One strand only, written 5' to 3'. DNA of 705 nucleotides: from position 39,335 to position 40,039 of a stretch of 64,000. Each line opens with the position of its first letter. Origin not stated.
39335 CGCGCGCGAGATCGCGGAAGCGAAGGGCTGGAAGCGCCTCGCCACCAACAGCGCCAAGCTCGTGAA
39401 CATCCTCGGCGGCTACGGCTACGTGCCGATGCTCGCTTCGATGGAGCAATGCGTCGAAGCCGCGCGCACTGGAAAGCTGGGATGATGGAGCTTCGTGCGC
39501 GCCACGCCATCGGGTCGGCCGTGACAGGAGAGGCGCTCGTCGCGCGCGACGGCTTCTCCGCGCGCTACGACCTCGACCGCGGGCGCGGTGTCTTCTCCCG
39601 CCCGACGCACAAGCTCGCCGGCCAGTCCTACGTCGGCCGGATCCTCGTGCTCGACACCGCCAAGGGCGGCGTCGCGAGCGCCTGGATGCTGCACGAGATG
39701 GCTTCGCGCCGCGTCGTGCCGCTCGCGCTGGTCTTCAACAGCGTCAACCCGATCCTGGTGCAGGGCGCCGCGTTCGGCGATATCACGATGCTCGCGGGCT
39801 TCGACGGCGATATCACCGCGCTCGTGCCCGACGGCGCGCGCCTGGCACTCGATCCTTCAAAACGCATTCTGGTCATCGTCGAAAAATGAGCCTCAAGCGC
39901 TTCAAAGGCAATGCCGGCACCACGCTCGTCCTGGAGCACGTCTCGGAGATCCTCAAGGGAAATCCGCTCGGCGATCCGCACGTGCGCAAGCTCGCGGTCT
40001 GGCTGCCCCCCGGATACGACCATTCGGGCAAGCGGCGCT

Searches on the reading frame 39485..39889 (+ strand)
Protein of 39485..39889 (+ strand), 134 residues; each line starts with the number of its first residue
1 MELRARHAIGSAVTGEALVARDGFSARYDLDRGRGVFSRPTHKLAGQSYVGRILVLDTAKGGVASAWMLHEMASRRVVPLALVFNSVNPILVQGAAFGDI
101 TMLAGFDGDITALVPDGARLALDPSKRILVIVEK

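Call 81: search_protein_families(library=pfam, proteins=[window:39485-39889:+], max_evalue=0.01)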
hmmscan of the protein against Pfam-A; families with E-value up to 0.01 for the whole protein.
window:39485-39889:+ (134 aa): 1 family
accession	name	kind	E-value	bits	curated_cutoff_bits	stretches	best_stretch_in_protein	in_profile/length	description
PF01989.23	AcnX_swivel_put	-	1.3e-21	76.6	27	1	24-102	1-79/80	Aconitase X swivel domain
